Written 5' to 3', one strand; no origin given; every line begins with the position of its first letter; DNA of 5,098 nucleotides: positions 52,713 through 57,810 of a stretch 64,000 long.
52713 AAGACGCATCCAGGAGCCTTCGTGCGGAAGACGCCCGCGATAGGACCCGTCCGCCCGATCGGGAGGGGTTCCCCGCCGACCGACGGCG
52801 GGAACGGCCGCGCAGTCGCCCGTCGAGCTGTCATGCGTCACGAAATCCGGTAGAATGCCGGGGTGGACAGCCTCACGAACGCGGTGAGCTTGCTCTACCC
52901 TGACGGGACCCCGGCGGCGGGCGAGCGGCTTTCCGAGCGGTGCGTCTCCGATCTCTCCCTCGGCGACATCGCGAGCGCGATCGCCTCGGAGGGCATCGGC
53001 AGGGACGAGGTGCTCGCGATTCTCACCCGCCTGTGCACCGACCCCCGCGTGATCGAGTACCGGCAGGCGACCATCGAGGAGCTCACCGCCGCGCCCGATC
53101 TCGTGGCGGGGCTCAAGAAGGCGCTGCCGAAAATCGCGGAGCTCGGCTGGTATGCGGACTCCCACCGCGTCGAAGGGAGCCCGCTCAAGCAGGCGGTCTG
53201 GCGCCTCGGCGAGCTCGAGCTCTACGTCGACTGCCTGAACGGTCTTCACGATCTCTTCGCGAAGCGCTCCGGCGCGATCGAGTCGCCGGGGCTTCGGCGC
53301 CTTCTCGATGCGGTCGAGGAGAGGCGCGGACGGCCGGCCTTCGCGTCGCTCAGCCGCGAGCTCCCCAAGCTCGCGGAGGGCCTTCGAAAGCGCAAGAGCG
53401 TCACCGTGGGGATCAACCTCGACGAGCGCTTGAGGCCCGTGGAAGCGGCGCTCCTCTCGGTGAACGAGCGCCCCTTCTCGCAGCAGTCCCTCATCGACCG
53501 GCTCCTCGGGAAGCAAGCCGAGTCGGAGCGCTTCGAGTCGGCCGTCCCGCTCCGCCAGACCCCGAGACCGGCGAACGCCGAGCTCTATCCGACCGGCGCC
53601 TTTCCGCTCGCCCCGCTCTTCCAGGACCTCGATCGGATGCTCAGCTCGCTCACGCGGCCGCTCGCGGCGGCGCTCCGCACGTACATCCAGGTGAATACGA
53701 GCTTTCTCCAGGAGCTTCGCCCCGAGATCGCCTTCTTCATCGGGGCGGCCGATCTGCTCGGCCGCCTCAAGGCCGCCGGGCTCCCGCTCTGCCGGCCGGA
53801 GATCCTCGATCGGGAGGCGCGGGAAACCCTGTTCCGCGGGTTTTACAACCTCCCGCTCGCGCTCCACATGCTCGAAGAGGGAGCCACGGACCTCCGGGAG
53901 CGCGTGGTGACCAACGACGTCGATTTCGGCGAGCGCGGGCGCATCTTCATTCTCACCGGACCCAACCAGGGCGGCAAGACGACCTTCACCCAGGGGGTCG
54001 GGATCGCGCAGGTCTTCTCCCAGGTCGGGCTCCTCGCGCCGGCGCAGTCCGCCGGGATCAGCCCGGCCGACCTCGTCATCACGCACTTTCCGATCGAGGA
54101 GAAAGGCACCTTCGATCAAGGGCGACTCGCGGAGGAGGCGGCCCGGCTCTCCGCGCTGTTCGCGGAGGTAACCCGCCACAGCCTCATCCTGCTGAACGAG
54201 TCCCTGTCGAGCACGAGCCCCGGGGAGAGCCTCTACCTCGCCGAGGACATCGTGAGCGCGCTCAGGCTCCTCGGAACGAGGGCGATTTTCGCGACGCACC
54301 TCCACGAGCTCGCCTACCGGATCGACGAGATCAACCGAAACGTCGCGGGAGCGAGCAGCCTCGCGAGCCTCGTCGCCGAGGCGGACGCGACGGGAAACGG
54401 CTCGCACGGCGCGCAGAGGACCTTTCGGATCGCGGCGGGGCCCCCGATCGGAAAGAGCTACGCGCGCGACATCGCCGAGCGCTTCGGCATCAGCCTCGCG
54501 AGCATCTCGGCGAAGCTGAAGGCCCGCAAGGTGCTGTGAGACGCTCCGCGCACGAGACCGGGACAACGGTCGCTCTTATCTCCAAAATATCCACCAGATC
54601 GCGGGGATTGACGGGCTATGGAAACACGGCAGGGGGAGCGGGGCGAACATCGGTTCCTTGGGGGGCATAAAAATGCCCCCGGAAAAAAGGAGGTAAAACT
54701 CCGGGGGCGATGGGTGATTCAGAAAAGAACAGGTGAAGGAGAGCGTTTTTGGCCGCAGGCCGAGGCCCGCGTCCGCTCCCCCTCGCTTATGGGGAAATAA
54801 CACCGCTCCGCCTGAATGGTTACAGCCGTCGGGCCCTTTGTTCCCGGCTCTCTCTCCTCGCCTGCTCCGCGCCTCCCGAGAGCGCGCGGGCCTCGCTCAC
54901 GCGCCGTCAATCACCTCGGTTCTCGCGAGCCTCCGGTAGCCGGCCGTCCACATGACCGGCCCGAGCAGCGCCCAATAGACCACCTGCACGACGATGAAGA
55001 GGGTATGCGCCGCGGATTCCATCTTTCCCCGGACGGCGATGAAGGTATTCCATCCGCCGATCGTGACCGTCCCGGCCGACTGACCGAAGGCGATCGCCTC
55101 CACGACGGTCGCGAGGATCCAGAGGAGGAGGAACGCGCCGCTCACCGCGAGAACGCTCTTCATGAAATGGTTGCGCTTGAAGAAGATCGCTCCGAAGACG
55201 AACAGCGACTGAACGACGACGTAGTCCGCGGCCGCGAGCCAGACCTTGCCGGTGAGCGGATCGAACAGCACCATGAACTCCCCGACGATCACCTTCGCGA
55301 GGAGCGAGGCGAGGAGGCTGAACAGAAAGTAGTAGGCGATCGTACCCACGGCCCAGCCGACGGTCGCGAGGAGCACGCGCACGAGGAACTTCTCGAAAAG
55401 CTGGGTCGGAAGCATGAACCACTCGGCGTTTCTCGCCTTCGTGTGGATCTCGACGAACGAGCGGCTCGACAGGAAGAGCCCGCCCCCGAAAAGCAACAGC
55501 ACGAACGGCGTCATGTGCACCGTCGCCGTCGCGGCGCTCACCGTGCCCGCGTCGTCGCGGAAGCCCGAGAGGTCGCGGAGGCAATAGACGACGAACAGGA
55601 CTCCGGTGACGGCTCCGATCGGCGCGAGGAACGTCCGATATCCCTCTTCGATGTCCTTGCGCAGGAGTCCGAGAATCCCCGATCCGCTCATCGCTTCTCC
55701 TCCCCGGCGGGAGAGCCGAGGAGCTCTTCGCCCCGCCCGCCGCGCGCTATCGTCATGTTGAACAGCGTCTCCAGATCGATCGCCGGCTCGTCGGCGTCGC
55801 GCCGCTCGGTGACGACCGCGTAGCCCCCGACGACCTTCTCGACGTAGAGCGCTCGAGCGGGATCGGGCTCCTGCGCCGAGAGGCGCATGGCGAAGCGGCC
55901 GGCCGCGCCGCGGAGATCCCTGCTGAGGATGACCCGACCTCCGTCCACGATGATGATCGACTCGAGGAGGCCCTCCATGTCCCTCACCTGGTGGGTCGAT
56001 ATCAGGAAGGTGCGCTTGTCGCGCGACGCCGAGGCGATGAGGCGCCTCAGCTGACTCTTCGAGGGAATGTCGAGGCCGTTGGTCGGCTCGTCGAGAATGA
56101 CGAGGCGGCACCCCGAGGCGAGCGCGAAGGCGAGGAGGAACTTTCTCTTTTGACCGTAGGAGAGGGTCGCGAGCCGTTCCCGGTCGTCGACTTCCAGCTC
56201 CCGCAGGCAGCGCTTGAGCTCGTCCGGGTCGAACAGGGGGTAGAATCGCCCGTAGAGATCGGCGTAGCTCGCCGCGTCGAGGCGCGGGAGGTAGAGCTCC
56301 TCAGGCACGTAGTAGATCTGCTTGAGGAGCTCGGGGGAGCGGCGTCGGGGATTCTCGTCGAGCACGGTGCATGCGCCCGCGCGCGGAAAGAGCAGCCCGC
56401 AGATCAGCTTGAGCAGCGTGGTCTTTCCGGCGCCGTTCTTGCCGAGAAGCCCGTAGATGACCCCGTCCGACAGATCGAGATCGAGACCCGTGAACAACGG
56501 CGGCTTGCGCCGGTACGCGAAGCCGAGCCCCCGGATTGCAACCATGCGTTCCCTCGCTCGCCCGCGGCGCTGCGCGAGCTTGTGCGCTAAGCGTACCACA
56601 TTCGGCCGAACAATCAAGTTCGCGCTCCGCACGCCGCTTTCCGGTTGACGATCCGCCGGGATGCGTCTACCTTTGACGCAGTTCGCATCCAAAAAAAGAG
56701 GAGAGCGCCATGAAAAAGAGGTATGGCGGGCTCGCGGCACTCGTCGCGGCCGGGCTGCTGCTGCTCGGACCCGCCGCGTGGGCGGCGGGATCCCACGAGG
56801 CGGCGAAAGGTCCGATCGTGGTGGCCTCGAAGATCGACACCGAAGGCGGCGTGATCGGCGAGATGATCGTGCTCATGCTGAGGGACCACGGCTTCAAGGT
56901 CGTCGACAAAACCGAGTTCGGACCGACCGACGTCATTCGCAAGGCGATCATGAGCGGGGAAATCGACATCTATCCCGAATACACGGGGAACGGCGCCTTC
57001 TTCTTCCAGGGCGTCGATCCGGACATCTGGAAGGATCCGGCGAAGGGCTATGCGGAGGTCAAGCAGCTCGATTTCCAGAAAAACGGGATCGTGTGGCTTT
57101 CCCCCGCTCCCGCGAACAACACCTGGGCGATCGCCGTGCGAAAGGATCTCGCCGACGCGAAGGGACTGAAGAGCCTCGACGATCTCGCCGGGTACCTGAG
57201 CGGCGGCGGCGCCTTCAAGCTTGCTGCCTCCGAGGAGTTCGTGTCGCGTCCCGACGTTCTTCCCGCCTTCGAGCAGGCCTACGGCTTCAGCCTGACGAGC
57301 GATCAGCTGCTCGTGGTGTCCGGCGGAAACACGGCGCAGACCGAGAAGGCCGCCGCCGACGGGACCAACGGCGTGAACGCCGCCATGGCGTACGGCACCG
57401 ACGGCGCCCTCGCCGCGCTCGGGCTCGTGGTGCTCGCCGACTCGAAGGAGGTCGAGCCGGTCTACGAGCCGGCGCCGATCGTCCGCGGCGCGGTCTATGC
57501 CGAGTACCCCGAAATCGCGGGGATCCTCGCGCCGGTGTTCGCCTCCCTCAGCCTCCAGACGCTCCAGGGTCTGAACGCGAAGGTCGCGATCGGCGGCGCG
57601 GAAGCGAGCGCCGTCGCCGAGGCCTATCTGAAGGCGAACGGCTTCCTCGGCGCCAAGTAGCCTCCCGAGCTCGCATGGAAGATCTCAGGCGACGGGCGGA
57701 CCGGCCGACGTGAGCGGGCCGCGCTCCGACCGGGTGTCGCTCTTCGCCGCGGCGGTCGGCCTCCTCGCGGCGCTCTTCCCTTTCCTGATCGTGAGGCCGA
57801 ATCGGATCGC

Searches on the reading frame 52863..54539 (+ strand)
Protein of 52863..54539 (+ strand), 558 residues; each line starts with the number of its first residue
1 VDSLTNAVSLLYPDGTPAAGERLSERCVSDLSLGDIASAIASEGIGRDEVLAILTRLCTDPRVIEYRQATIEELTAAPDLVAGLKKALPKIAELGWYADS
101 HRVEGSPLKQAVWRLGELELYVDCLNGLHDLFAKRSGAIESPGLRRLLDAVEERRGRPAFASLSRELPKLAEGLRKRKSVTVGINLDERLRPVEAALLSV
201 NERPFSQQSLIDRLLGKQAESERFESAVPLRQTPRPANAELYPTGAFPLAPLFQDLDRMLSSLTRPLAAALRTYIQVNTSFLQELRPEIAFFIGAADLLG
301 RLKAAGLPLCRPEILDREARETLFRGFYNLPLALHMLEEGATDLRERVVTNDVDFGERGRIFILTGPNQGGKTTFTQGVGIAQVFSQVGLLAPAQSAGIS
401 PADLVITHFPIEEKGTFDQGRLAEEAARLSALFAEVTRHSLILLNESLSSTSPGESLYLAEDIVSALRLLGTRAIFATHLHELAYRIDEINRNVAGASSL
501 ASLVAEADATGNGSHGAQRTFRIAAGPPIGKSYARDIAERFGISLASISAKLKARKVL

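Call 80: search_protein_families(library=pfam, proteins=[window:52863-54539:+], max_evalue=0.00001)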
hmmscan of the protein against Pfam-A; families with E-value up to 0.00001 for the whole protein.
window:52863-54539:+ (558 aa): 1 family
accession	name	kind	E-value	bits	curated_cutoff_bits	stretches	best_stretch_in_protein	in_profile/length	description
PF00488.27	MutS_V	-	6.4e-17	62.6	30.2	1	363-490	2-130/188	MutS domain V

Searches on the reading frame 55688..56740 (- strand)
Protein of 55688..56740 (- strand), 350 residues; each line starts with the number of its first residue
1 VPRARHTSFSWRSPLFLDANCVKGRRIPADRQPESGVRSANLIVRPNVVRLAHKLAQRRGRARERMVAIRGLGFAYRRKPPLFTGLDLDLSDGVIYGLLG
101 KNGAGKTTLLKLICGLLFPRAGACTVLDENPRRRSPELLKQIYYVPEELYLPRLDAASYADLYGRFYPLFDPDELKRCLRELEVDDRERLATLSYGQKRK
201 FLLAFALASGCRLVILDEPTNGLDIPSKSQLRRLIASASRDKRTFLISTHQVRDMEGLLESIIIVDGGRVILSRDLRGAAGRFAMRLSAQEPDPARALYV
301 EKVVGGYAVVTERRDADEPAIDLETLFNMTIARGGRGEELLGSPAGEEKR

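Call 80: search_protein_families(library=pfam, proteins=[window:55688-56740:-], max_evalue=0.00001)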
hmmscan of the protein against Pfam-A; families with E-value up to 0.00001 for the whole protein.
window:55688-56740:- (350 aa): 2 families
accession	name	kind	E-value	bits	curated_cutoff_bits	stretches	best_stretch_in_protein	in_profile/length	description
PF00005.33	ABC_tran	-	3.1e-23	83.3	25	1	84-221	2-137/137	ABC transporter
PF13304.12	AAA_21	-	5.4e-15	56.7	27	1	187-251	232-299/304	AAA domain, putative AbiEii toxin, Type IV TA system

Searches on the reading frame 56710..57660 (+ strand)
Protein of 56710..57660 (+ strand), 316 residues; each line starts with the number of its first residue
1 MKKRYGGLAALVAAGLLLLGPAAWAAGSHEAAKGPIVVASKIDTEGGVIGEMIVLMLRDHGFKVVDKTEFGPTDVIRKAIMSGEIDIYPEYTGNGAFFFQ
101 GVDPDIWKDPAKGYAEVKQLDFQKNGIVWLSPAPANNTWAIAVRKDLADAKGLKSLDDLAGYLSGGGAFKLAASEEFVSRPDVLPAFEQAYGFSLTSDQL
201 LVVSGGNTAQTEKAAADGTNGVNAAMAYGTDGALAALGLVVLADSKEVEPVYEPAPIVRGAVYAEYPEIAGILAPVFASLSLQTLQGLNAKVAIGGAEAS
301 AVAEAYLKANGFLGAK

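Call 80: search_protein_families(library=pfam, proteins=[window:56710-57660:+], max_evalue=0.00001)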
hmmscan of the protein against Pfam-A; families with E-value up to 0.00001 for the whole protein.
window:56710-57660:+ (316 aa): 1 family
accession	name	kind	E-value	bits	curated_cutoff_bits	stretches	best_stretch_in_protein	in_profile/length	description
PF04069.17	OpuAC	-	5.1e-52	177.4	21.2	1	35-308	2-256/257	Substrate binding domain of ABC-type glycine betaine transport system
